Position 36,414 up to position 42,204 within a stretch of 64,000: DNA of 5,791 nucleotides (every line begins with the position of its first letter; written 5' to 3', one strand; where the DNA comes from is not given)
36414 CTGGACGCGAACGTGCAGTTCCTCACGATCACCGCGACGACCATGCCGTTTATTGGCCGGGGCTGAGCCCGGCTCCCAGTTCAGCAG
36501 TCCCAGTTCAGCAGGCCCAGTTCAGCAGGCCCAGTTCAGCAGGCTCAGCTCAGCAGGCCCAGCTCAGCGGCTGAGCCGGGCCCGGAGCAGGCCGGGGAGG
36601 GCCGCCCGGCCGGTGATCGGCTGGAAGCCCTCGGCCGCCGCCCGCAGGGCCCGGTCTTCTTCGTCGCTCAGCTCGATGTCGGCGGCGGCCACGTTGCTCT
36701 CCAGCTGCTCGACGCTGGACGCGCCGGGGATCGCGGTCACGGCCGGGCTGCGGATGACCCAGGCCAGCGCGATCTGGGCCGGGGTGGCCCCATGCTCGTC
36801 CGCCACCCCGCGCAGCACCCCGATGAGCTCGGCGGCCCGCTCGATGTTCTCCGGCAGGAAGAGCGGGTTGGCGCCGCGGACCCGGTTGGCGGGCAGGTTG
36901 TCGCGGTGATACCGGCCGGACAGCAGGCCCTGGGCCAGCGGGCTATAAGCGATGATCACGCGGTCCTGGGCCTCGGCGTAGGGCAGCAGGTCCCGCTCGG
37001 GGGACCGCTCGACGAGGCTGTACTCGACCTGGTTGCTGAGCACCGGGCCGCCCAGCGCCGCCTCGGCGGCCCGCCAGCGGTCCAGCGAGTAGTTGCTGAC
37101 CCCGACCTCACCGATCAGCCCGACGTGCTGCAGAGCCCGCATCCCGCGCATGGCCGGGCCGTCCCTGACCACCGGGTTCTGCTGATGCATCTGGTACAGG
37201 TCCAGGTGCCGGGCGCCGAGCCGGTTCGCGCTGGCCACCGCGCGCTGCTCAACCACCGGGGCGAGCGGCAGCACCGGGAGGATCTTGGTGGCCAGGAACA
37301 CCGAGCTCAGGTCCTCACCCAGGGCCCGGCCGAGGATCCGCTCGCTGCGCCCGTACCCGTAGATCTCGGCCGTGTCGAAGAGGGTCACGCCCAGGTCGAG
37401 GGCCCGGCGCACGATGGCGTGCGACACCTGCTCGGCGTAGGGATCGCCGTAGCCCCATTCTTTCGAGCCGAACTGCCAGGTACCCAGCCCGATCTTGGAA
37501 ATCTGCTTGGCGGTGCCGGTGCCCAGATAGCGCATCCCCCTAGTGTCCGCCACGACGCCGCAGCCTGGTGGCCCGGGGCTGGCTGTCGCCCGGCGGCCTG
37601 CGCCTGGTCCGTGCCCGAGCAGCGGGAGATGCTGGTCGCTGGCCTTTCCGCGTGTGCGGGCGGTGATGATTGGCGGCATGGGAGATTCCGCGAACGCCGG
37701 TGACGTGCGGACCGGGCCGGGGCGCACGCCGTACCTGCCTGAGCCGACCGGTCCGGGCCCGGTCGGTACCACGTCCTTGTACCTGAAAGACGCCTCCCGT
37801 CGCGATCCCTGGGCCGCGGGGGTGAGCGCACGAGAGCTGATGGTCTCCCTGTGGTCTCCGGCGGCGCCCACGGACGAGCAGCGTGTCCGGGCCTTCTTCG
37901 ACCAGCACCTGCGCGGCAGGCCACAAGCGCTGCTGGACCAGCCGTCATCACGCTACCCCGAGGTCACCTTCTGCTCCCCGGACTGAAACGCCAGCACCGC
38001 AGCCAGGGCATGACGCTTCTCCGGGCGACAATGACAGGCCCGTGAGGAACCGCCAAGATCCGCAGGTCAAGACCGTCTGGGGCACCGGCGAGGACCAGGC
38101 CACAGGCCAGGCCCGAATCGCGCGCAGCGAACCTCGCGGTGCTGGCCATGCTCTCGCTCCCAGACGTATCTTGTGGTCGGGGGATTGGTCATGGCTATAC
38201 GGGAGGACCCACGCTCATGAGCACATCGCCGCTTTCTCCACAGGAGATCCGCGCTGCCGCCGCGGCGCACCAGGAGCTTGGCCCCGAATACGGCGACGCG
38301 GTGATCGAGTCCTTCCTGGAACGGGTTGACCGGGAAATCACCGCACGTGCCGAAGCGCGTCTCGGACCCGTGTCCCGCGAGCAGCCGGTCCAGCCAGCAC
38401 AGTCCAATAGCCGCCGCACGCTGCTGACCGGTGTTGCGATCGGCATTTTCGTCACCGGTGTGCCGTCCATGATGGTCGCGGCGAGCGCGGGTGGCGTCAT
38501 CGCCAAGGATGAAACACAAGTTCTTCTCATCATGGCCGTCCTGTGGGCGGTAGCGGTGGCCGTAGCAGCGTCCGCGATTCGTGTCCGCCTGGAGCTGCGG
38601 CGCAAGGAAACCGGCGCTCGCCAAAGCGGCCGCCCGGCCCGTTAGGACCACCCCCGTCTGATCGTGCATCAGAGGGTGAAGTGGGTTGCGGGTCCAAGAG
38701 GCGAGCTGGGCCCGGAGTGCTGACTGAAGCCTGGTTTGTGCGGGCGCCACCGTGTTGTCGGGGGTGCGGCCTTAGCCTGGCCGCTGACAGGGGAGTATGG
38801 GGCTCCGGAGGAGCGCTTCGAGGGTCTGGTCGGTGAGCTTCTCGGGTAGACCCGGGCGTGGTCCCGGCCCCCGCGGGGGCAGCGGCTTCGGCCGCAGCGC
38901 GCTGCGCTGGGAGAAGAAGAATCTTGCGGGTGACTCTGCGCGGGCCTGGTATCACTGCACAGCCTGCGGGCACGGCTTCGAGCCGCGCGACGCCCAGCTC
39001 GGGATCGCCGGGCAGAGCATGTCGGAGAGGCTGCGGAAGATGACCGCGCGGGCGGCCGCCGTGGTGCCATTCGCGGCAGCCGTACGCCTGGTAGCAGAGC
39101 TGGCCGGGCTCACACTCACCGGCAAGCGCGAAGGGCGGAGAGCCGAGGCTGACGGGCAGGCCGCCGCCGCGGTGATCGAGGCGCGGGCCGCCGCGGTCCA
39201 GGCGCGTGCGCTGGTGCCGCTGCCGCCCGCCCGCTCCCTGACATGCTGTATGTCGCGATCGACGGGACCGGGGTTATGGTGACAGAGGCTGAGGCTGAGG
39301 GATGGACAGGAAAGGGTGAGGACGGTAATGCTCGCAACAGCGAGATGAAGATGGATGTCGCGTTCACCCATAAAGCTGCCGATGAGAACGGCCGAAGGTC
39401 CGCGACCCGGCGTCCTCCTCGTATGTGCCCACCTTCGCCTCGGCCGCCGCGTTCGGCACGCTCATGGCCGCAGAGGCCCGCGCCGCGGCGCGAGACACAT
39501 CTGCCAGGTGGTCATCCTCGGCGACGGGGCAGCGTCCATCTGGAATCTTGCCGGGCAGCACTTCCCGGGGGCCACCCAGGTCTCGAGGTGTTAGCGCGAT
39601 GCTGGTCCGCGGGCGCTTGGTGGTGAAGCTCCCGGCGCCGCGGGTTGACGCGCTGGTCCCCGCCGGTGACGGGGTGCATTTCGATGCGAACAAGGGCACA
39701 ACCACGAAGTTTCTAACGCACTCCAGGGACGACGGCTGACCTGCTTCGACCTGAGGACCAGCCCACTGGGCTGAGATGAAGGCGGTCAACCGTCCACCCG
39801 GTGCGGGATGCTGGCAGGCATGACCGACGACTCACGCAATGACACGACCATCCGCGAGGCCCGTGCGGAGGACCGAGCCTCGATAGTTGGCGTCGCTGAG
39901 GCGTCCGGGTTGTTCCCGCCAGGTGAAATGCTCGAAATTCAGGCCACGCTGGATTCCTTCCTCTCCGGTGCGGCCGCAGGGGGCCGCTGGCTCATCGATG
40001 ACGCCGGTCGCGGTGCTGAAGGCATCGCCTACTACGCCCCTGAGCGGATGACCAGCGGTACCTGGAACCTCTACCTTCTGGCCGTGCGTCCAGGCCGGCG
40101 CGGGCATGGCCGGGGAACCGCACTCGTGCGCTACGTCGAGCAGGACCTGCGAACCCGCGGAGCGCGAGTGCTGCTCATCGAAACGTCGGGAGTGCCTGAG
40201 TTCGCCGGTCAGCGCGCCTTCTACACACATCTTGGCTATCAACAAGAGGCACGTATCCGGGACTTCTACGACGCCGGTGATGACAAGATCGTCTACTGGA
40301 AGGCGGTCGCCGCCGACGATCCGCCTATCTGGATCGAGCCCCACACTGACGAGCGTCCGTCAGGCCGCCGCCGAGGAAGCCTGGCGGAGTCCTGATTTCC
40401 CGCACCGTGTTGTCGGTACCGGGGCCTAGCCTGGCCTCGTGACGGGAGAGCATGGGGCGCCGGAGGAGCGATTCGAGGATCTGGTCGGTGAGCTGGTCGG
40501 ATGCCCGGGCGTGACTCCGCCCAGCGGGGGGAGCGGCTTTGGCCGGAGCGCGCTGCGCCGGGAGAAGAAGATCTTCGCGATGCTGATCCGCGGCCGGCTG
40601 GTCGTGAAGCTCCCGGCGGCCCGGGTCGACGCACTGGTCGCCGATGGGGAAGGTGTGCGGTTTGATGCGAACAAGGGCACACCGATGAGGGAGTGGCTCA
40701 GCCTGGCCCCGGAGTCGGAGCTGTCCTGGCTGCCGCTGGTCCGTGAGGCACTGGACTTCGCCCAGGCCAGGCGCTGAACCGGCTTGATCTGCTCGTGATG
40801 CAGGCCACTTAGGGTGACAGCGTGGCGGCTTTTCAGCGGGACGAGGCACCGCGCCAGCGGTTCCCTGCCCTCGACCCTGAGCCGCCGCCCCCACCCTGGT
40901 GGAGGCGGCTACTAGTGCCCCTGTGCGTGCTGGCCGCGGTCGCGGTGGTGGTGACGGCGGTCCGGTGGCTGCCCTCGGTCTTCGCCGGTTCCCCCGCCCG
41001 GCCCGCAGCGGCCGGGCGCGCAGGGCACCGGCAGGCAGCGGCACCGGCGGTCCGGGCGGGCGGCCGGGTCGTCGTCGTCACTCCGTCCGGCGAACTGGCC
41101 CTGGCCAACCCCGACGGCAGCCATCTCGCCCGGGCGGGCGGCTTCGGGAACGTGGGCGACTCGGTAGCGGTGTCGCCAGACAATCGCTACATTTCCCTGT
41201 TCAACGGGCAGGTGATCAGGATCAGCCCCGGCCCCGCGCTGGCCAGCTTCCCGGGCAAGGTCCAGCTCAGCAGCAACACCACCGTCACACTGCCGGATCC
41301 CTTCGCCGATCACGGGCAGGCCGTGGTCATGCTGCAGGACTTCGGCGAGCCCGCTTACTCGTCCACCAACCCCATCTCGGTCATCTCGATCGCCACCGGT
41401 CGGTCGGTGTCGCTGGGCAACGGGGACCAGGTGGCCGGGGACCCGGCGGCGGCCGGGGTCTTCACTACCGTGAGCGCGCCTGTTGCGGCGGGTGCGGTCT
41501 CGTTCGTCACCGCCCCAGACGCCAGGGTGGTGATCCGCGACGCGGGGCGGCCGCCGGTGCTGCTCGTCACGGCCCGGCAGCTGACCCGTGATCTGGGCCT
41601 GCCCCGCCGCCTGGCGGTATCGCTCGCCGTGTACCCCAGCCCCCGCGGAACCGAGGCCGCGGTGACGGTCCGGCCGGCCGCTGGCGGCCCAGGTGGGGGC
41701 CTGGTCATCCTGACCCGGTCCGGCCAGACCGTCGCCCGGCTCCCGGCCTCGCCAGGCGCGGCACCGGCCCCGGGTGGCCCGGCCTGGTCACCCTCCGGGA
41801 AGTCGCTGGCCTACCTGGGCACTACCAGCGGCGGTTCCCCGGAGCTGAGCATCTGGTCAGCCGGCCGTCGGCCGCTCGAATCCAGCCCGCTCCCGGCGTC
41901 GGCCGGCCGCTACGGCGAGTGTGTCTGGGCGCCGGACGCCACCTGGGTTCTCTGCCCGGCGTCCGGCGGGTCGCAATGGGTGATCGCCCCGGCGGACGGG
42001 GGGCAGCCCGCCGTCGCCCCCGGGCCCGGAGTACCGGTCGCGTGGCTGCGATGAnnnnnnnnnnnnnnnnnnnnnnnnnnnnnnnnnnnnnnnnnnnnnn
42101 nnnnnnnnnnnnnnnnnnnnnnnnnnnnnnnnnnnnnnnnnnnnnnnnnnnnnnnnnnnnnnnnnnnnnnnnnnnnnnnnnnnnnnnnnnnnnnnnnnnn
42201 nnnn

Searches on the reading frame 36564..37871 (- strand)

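Call 89: search_protein_families(library=pfam, proteins=[window:36564-37871:-], max_evalue=0.001)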
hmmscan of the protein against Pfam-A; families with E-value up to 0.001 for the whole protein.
window:36564-37871:- (435 aa): 1 family
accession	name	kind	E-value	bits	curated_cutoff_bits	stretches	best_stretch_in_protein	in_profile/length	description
PF00248.27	Aldo_ket_red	-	1.6e-62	211.6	24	1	126-412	1-289/291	Aldo/keto reductase family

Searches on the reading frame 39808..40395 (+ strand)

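Call 89: search_protein_families(library=pfam, proteins=[window:39808-40395:+], max_evalue=0.001)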
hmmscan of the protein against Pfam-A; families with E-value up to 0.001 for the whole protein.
window:39808-40395:+ (195 aa): 3 families
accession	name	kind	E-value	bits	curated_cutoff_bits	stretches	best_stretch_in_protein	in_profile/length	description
PF13508.13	Acetyltransf_7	-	2.2e-08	34.8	27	1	72-145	16-83/84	Acetyltransferase (GNAT) domain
PF00583.31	Acetyltransf_1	-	4.8e-08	33.7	20.7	1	57-144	32-116/116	Acetyltransferase (GNAT) family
PF08445.16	FR47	-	0.00026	21.3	22.1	1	87-147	23-80/86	FR47-like protein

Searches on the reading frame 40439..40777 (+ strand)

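Call 89: search_protein_families(library=pfam, proteins=[window:40439-40777:+], max_evalue=0.001)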
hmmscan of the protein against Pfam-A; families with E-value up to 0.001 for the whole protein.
window:40439-40777:+ (112 aa): 1 family
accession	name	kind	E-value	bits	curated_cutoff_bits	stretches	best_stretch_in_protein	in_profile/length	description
PF04993.18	TfoX_N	-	0.00027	21.4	30.1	1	34-107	15-90/91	TfoX N-terminal domain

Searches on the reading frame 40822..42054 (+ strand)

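Call 89: search_protein_families(library=pfam, proteins=[window:40822-42054:+], max_evalue=0.001)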
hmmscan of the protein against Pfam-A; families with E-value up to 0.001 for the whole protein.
window:40822-42054:+ (410 aa): 1 family
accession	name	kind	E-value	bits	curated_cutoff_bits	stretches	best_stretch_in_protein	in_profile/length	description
PF07676.18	PD40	-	0.00023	21.5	20.9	0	318-345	12-37/38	WD40-like Beta Propeller Repeat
